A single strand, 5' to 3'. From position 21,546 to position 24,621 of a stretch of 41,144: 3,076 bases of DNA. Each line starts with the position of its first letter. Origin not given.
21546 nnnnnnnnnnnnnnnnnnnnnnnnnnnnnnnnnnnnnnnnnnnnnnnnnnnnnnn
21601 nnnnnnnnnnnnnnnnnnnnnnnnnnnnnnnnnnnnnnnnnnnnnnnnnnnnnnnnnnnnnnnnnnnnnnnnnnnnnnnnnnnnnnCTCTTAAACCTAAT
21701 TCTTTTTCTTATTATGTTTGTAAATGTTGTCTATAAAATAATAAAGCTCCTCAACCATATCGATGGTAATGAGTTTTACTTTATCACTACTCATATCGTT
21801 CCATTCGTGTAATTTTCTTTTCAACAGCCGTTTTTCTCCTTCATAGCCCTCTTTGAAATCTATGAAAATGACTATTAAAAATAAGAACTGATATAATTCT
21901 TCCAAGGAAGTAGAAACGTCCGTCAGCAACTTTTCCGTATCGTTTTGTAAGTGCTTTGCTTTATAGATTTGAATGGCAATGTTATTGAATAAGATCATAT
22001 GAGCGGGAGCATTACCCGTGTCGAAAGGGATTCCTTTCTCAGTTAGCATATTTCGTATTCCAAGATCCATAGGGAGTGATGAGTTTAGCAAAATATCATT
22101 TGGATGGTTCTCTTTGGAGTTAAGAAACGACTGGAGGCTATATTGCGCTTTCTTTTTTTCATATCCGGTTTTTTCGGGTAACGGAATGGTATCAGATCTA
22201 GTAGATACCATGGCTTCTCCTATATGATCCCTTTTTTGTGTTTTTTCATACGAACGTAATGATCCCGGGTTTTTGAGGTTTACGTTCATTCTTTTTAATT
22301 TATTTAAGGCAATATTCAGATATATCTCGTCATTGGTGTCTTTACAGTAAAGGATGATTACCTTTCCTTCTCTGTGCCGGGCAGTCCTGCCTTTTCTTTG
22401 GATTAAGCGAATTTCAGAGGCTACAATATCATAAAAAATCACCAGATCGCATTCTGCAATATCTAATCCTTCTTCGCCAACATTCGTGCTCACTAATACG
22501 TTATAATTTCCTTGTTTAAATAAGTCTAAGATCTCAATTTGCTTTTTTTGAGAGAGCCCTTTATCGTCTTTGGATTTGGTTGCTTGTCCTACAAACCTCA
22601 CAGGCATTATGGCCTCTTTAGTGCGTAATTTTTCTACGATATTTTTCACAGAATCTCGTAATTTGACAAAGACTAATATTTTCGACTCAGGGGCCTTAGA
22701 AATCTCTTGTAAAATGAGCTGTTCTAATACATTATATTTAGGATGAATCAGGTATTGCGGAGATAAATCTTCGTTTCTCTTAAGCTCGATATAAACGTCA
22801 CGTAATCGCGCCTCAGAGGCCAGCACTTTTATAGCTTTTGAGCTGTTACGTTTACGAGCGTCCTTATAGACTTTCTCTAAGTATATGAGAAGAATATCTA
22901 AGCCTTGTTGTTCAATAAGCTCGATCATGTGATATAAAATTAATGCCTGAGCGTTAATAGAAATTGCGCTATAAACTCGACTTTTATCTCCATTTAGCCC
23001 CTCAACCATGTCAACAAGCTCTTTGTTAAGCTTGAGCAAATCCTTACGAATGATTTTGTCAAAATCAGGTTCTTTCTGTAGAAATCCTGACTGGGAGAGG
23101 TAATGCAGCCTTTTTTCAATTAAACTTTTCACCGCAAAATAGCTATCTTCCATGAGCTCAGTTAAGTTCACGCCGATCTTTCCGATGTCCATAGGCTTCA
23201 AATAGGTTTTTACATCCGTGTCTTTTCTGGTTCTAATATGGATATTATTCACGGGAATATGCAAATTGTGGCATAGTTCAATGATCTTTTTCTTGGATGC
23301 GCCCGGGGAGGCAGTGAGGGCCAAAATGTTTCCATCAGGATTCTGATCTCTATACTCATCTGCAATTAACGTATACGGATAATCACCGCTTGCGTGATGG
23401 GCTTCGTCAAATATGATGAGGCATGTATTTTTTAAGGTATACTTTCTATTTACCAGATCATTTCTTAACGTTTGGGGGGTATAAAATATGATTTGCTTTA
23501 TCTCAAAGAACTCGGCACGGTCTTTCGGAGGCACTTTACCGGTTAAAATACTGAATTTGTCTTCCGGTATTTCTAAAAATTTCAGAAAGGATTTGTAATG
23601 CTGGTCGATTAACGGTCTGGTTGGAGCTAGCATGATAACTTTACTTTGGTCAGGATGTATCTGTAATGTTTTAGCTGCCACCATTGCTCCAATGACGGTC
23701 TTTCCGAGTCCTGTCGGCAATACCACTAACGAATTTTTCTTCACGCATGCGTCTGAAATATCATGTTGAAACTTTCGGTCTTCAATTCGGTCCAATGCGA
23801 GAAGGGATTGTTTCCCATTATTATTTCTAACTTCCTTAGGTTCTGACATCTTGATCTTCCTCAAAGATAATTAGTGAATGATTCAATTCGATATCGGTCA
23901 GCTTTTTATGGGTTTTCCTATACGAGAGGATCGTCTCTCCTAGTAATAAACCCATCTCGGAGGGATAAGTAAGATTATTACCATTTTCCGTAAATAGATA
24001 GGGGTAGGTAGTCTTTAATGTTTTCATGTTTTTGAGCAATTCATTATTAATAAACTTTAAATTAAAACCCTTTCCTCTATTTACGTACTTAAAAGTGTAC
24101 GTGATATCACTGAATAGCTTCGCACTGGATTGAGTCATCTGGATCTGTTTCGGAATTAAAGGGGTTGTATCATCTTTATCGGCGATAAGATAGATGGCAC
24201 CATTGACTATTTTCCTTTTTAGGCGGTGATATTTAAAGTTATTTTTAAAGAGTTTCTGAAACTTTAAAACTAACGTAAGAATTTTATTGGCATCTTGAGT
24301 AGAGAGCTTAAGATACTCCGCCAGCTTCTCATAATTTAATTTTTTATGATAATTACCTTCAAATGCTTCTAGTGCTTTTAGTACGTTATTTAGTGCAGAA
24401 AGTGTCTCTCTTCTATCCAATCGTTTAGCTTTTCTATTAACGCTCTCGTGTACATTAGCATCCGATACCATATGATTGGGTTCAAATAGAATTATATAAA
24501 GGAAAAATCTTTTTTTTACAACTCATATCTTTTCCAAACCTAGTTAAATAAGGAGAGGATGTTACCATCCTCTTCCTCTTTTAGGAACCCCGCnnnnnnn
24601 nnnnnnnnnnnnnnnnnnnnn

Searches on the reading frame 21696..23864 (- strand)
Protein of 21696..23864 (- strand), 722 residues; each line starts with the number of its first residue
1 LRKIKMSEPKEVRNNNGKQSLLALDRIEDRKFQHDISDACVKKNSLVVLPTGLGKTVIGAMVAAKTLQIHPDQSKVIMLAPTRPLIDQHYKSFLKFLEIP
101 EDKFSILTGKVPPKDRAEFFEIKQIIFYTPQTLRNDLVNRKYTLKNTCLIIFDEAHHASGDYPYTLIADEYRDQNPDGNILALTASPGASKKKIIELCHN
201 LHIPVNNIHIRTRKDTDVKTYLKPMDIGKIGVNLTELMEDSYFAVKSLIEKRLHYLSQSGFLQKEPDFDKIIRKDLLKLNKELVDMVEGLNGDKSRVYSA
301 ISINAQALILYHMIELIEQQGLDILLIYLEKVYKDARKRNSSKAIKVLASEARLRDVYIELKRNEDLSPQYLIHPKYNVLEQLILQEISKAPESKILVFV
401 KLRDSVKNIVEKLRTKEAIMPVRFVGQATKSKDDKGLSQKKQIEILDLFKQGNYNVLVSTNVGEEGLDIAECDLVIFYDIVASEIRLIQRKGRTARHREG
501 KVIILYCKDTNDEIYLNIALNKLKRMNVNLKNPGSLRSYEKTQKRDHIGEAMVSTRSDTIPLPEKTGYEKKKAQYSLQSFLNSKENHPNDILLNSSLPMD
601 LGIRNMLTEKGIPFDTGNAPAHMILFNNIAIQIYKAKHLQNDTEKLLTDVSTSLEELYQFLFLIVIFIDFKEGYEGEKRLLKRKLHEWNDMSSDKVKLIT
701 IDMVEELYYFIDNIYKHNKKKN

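Call 8: search_protein_families(library=pfam, proteins=[window:21696-23864:-], max_evalue=0.01)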
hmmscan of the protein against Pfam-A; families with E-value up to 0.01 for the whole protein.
window:21696-23864:- (722 aa): 6 families
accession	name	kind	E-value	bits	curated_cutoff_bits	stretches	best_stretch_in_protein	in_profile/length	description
PF00271.37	Helicase_C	-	1.4e-24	86.9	23.5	1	376-497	2-109/110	Helicase conserved C-terminal domain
PF00270.35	DEAD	-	4.4e-24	85.5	26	1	33-188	4-161/167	DEAD/DEAH box helicase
PF04851.21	ResIII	-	1.6e-20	74.1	22.5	1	41-187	22-162/164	Type III restriction enzyme, res subunit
PF21210.2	RNA_helicase_helical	-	5.8e-14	52.6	27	1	248-357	3-106/108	Putative ATP-dependent RNA helicase, helical bundle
PF22590.2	Cas3-like_C_2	-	5.8e-06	27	27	1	430-499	36-106/106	CRISPR-associated nuclease/helicase Cas3, C-terminal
PF13401.12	AAA_22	-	0.0051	17.6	27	0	49-159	12-97/130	AAA domain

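Call 12: search_protein_families(library=ncbifam, proteins=[window:21696-23864:-], max_evalue=0.00001)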
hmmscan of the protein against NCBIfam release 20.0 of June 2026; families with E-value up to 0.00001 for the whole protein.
window:21696-23864:- (722 aa): 33 families (the best 25 are shown)
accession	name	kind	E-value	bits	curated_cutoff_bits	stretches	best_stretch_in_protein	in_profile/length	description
NF010337.0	PRK13766.1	equivalog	1.4e-168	562.4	610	1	18-587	6-543/781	Hef nuclease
NF008394.0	PRK11192.1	equivalog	8.9e-22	77.5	507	2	383-503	237-348/441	ATP-dependent RNA helicase SrmB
NF008744.0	PRK11776.1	equivalog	5.9e-17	61.4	524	1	378-541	227-378/460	ATP-dependent RNA helicase DbpA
NF053631.1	RNA_helic_CshA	equivalog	4e-15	55.6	646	1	436-546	270-378/434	degradosome RNA helicase CshA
NF053711.1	RNA_heli_RhlE1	exception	9.5e-14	51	750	1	370-549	221-388/434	RNA helicase RhlE1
TIGR01587.1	cas3_core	equivalog_domain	2.8e-12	46.4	102.45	1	394-521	223-348/358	CRISPR-associated helicase Cas3'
TIGR00643.1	recG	equivalog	7.6e-12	44.7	659.4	1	45-187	259-396/629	ATP-dependent DNA helicase RecG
NF008165.0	PRK10917.1-3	equivalog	3.1e-11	42.5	711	1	51-187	294-422/692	ATP-dependent DNA helicase RecG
NF003673.1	PRK05298.1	equivalog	8.4e-11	40.9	743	1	438-526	478-570/653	excinuclease ABC subunit UvrB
NF002340.1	PRK01297.1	equivalog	2.6e-10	39.7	564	1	376-508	236-354/372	ATP-dependent RNA helicase RhlB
TIGR02621.3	cas3_GSU0051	exception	9.4e-10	37.9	400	1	380-540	260-422/854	type I-G CRISPR-associated helicase/endonuclease Cas3g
NF008163.0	PRK10917.1-1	equivalog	1.1e-09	37.2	796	1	51-157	298-401/692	ATP-dependent DNA helicase RecG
NF008170.0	PRK10917.2-4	equivalog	1.2e-09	36.7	975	0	44-122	423-498/826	ATP-dependent DNA helicase RecG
NF008168.0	PRK10917.2-2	equivalog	2.1e-09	36.3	718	0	51-120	395-461/795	ATP-dependent DNA helicase RecG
NF003419.0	PRK04837.1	equivalog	2.4e-09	36.4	588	1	437-509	290-363/424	ATP-dependent RNA helicase RhlB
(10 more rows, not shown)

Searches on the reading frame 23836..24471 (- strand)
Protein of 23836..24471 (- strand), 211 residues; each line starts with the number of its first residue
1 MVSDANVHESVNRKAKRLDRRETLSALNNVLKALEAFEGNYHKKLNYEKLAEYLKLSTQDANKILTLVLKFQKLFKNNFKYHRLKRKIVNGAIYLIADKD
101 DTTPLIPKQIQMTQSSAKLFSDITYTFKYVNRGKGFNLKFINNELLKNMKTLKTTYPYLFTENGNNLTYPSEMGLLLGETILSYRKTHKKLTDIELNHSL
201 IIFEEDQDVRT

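Call 8: search_protein_families(library=pfam, proteins=[window:23836-24471:-], max_evalue=0.01)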
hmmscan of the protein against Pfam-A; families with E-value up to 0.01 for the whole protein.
window:23836-24471:- (211 aa): 0 families

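Call 9: find_encoding_contigs(protein=window:23836-24471:-, flank=4000, max_places=10)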
Protein window:23836-24471:- (211 aa): no gene with exactly this product is on record in the collection.

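Call 62: find_homologous_proteins(query=window:23836-24471:-, max_evalue=0.00001)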
Query window:23836-24471:- (211 aa): 18 proteins with E <= 0.00001 among 267 candidates.
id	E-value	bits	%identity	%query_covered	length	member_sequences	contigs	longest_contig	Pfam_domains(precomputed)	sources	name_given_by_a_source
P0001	2.1e-130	450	100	100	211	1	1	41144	-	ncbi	-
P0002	4.3e-107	374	82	100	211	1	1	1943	-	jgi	-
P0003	1.7e-105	369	83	100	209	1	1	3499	-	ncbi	-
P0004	2.1e-103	362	80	100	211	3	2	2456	-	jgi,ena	-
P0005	1.8e-101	356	79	100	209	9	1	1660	-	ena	-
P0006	6.2e-101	354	80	100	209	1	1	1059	-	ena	-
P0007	3.5e-99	348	78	100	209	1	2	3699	-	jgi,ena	-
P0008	5.8e-99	348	77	100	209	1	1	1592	-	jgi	-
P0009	1.8e-97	343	78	100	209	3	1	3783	-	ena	-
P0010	1.2e-84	301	68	99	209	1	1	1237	-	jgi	jgi:hypothetical protein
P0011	1.4e-82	294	68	98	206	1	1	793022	-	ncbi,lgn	-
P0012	1.5e-81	291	67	98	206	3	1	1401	-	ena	-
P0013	1.6e-78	281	66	98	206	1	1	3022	-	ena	-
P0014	2.4e-70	254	58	98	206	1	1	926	-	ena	-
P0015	6.2e-66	240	59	97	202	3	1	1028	-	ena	-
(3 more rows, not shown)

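Call 63: find_encoding_contigs(protein=P0001, flank=3000, max_places=3)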
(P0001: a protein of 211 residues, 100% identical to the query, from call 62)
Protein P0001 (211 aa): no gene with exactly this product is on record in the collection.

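Call 64: find_encoding_contigs(protein=P0003, flank=3000, max_places=3)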
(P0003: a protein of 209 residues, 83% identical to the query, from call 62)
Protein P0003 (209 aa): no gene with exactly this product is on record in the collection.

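Call 65: find_encoding_contigs(protein=P0011, flank=4000, max_places=3)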
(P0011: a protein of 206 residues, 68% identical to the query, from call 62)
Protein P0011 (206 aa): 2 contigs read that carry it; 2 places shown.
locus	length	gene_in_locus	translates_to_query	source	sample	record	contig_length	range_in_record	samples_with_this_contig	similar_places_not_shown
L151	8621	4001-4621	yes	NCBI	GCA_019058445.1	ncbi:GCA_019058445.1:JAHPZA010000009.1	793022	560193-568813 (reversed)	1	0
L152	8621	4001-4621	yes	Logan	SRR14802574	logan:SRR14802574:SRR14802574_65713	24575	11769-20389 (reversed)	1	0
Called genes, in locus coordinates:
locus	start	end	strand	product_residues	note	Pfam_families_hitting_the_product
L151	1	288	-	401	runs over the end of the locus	-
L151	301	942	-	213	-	PF00025:Arf, PF00009:GTP_EFTU, PF00071:Ras (weak), PF08477:Roc (weak)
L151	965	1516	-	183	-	-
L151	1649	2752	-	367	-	PF00752:XPG_N (weak), PF00867:XPG_I, PF01367:5_3_exonuc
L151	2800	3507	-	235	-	PF20720:nSTAND3 (faint), PF13401:AAA_22 (weak)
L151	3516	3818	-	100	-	-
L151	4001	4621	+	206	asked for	-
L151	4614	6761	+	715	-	PF00270:DEAD, PF04851:ResIII, PF21210:RNA_helicase_helical, PF00271:Helicase_C, PF22590:Cas3-like_C_2 (weak)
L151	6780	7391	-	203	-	-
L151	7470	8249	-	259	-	-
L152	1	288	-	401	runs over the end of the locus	-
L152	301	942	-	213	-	PF00025:Arf, PF00009:GTP_EFTU, PF00071:Ras (weak), PF08477:Roc (weak)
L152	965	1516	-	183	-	-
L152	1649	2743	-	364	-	PF00752:XPG_N (weak), PF00867:XPG_I, PF01367:5_3_exonuc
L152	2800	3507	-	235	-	PF20720:nSTAND3 (faint), PF13401:AAA_22 (weak)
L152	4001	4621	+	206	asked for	-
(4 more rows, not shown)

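Call 69: list_cluster_members(proteins=[P0001, P0011, P0003])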
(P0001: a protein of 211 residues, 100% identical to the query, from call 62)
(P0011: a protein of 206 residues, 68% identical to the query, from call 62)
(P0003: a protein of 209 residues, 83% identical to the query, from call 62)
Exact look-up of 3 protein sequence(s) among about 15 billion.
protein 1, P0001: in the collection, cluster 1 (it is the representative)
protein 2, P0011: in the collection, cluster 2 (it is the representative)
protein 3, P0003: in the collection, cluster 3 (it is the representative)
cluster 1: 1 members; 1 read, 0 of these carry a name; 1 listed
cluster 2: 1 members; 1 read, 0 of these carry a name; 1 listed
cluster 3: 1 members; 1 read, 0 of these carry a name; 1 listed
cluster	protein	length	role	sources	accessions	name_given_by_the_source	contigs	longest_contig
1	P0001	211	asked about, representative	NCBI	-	-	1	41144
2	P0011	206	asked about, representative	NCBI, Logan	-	-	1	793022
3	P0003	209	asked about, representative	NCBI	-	-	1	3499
